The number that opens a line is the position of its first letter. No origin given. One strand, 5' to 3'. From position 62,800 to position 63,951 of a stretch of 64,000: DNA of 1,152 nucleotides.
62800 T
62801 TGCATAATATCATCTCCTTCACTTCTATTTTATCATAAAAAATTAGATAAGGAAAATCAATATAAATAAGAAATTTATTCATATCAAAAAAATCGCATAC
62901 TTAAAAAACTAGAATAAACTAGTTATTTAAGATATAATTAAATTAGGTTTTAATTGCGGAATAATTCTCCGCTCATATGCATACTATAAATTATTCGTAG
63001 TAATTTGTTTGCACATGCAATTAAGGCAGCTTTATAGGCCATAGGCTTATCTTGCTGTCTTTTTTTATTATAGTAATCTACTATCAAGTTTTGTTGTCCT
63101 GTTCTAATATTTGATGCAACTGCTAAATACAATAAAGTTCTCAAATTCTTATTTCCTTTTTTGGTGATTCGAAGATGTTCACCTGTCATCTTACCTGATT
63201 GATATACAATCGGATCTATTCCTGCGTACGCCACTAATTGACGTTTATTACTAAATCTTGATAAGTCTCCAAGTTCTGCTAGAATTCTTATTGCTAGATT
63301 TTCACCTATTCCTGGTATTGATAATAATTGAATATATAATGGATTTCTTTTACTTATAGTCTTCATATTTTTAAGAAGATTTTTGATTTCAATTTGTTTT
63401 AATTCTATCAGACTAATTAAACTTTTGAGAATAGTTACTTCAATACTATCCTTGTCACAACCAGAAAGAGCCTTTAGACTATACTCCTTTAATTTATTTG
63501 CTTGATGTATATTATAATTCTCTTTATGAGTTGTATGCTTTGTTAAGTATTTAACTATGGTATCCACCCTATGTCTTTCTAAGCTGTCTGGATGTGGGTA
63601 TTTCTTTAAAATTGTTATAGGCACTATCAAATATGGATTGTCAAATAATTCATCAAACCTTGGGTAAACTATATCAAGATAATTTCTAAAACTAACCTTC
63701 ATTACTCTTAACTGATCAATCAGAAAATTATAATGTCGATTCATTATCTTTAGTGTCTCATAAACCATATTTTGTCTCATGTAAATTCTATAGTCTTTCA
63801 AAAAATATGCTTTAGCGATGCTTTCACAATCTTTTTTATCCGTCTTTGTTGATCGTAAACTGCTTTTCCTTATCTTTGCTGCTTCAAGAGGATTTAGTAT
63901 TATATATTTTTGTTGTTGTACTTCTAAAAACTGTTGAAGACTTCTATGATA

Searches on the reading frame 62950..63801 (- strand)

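Call 52: search_protein_families(library=pfam, proteins=[window:62950-63801:-], max_evalue=0.00001)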
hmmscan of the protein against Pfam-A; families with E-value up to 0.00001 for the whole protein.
window:62950-63801:- (283 aa): 1 family
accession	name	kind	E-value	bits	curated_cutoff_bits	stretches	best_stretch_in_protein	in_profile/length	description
PF02371.22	Transposase_20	-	6.1e-26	91.1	21.3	1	159-235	4-79/87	Transposase IS116/IS110/IS902 family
